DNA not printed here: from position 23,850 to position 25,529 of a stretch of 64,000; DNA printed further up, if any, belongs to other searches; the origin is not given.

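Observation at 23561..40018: [NiFe]-hydrogenase small and large subunit genes split about 13.9 kb apart around a c-di-GMP / His-kinase / small-GTPase island: candidate H2- or redox-sensing signalling system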

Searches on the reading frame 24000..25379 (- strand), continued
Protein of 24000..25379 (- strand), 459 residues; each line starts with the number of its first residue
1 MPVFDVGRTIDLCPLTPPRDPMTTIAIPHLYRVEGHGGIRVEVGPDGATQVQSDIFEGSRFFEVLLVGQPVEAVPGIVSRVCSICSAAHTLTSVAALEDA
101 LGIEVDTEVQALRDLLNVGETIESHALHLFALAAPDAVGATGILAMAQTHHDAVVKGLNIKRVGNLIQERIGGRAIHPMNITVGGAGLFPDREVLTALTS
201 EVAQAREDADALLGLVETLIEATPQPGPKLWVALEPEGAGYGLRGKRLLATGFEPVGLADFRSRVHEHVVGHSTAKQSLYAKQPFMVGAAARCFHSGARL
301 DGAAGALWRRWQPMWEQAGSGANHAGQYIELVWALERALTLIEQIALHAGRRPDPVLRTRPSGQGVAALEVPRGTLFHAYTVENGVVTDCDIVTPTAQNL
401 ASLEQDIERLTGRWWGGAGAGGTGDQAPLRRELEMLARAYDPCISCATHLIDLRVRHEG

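Call 22: find_related_loci(query=A1, collection=genome_contigs, flank=10000)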
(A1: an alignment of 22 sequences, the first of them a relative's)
Query A1 (438 aa) in genome_contigs; peptide patterns used: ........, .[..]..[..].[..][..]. (x = any residue, [..] = any of these).
600 stretches matched a pattern (row limit reached: there are more); 591 encode a relative of the query (tblastn E <= 1e-3); the best 80 are kept; 80 distinct loci.
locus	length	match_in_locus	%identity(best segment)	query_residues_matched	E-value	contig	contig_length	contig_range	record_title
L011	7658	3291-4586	52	1-437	7e-136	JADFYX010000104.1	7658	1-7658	MAG: Magnetococcales bacterium isolate nGRbin4 nGR_bin4_NODE_104_length_7658_cov_3.021105, whole genome shotgun sequence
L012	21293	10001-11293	45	1-436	4e-109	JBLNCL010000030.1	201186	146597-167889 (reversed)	MAG: Betaproteobacteria bacterium isolate MAG126 PRJNA950955_bin33_renamed_29, whole genome shotgun sequence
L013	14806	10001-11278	42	3-434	1e-102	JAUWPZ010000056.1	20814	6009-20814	MAG: Sedimentisphaerales bacterium isolate CSMAG_2489 CSMAG_2489_k141_985363_length_20814_cov_16.7248, whole genome shot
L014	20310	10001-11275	42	3-433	3e-100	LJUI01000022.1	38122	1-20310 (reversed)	MAG: candidate division TA06 bacterium SM23_40 WORSMTZ_3121, whole genome shotgun sequence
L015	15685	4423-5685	39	6-433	5e-97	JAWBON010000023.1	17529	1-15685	MAG: Candidatus Odinarchaeota archaeon isolate HHBFW-2_201803_bins_221 HHBFW-2_201803_bins_221_scaffold_23, whole genome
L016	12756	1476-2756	42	3-430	3e-97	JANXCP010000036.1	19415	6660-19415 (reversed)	MAG: Thermoanaerobaculum sp. isolate SKYB76 NODE_36_length_19415_cov_3.842383, whole genome shotgun sequence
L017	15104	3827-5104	40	2-433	1e-96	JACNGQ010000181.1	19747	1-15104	MAG: Planctomycetota bacterium isolate NIOZ-UU13 NIOZ-UU_NODE_3361_length_19747_cov_11.6838, whole genome shotgun sequen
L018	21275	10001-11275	40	3-433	8e-96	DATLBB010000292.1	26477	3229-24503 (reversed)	MAG TPA_asm: Sedimentisphaerales bacterium isolate SMAG_U14287 k141_3721812, whole genome shotgun sequence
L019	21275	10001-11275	39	3-433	2e-94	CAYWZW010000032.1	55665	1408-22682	MAG TPA_asm: uncultured Pirellulales bacterium isolate binchicken_co189_401 genome assembly, contig: NODE_324_length_556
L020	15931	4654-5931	41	3-433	8e-94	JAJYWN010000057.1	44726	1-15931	MAG: Bacillota bacterium isolate FK3.bin120 NODE_1517_length_44726_cov_1.736070, whole genome shotgun sequence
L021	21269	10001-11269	39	3-433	1e-92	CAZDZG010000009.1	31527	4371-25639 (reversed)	MAG TPA_asm: Candidatus Hadarchaeota archaeon isolate SRP104967_co1_43 genome assembly, contig: NODE_449_length_31527_co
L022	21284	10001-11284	42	3-432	1e-92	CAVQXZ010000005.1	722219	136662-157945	MAG: uncultured Holophagae bacterium isolate MFD00032.bin.2.196 genome assembly, contig: contig_17019, whole genome shot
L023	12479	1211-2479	41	3-428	4e-91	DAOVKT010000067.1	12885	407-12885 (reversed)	MAG TPA_asm: Gemmatimonadota bacterium isolate CSMAG_1426 CSMAG_1426_k141_4248008_length_12885_cov_12.0000, whole genome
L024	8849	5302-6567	39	4-432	1e-90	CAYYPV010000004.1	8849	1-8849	MAG TPA_asm: uncultured Candidatus Bathyarchaeia archaeon isolate SRP140028_co1_630 genome assembly, contig: k141_466004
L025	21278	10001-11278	39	3-430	2e-90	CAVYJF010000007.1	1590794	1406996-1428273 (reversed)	MAG: uncultured Acidobacteriota bacterium isolate MFD01476.bin.2.38 genome assembly, contig: contig_16382, whole genome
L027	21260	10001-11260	39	4-428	5e-90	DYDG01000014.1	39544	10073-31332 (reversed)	MAG TPA_asm: Marinifilum sp. isolate IMS_BF-2 NODE_138_length_39562_cov_8.54512, whole genome shotgun sequence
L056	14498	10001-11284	34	3-437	2e-79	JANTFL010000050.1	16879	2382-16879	MAG: Sediminispirochaeta sp. isolate bin10011 c_000000003258, whole genome shotgun sequence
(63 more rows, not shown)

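Call 30: search_protein_families(library=pfam, proteins=[L027:7376-9376:+, L027:9524-9958:+, L056:7354-9240:+, L056:12340-13911:+], max_evalue=1)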
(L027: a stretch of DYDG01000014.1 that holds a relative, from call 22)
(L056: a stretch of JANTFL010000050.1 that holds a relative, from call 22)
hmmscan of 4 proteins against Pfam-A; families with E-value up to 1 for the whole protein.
L027:7376-9376:+ (666 aa): 11 families
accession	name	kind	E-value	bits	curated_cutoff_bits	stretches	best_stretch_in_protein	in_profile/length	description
PF02518.31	HATPase_c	-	9.4e-29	100.5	26.4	1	561-665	2-109/111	Histidine kinase-, DNA gyrase B-, and HSP90-like ATPase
PF00989.32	PAS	-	1.6e-24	86.5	22.6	2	325-434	1-113/113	PAS fold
PF08448.16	PAS_4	-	1.4e-22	80.4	23.1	2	186-295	1-108/110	PAS fold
PF13426.13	PAS_9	-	3.9e-21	75.7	27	2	191-294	2-103/103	PAS domain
PF08447.18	PAS_3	-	1.2e-13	51.5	25.6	2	348-424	3-80/89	PAS fold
PF13188.13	PAS_8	-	5.7e-08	32.8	21.8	1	325-377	1-54/65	PAS domain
PF00512.31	HisKA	-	2.4e-07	31.1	26.9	1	455-515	4-62/66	His Kinase A (phospho-acceptor) domain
PF14501.12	HATPase_c_5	-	0.0092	16.3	22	1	566-652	7-91/102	GHKL domain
PF24318.1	DUF7490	-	0.03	14.4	27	1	439-490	45-96/106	Domain of unknown function (DUF7490)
PF13581.12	HATPase_c_2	-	0.043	14.3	27.4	1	573-659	40-123/127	Histidine kinase-like ATPase domain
PF10669.14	Phage_Gp23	-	0.084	13.7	29.3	1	282-329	27-74/120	Protein gp23 (Bacteriophage A118)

L027:9524-9958:+ (144 aa): 3 families
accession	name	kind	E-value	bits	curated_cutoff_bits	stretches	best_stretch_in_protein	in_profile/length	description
PF12793.13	SgrR_N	-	0.00061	20.5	24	1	55-107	13-65/115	Sugar transport-related sRNA regulator N-term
PF13384.12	HTH_23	-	0.02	15.1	24.6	1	45-87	4-43/50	Homeodomain-like domain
PF19798.5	Sulfotransfer_5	-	0.18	11.6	23.2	1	45-71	101-127/226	Sulfotransferase domain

L056:7354-9240:+ (628 aa): 14 families
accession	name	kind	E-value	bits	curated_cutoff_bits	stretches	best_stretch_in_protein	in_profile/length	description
PF17179.9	Fer4_22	-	5.2e-31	107.8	27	1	236-331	1-95/95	4Fe-4S dicluster domain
PF00175.26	NAD_binding_1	-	2.7e-14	54.2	22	1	467-570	1-107/109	Oxidoreductase NAD-binding domain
PF10418.14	DHODB_Fe-S_bind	-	2.3e-10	40.5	23.9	1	589-621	1-40/41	Iron-sulfur cluster binding domain of dihydroorotate dehydrogenase B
PF12838.12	Fer4_7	-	9.2e-07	29.7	27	2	225-249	26-50/52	4Fe-4S dicluster domain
PF00970.30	FAD_binding_6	-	3.9e-05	24.4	21.1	1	369-450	9-96/99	Oxidoreductase FAD-binding domain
PF13237.11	Fer4_10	-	0.00058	20.2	25.5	2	233-256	5-22/53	4Fe-4S dicluster domain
PF12797.12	Fer4_2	-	0.0019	18.5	24.5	2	233-249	6-22/22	4Fe-4S binding domain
PF00037.32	Fer4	-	0.0029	17.8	21.1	2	234-249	5-20/24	4Fe-4S binding domain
PF13187.11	Fer4_9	-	0.017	15.6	27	2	315-329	35-49/52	4Fe-4S dicluster domain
PF13534.11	Fer4_17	-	0.024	15.6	22.2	1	227-248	36-57/61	4Fe-4S dicluster domain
PF25160.1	LdpA_Fe-S-bd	-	0.064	13.5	27.6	2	315-329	26-40/49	LdpA Fe-S cluster-binding domain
PF12800.12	Fer4_4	-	0.14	13.1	24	2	315-328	2-15/17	4Fe-4S binding domain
PF13746.11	Fer4_18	-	0.43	11.2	27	0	231-250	55-74/114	4Fe-4S dicluster domain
PF14697.11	Fer4_21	-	0.87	10.2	35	2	230-252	34-56/59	4Fe-4S dicluster domain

L056:12340-13911:+ (523 aa): 10 families
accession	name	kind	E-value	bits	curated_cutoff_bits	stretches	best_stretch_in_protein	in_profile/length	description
PF00990.26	GGDEF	-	9.4e-42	143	23.8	1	357-514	1-161/161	Diguanylate cyclase, GGDEF domain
PF08447.18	PAS_3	-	3.6e-15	56.4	25.6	1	78-157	8-88/89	PAS fold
PF13185.12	GAF_2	-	7.7e-12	46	28.6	1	206-345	2-136/136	GAF domain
PF01590.32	GAF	-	4.4e-09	37.4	22.4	1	207-344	1-133/133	GAF domain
PF13426.13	PAS_9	-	1.2e-06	29.2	27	1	61-163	3-103/103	PAS domain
PF13492.12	GAF_3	-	0.00018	22.4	27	1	207-346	1-129/129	GAF domain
PF08448.16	PAS_4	-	0.013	16.1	23.1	1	123-165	66-109/110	PAS fold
PF17675.6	APG6_N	-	0.07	14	45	1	148-222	22-93/132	Apg6 coiled-coil region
PF05859.17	Mis12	-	0.076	13.2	25.7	1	161-223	128-189/231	Mis12 protein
PF17853.6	GGDEF_2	-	0.24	12.1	24.5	0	412-470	35-92/116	GGDEF-like domain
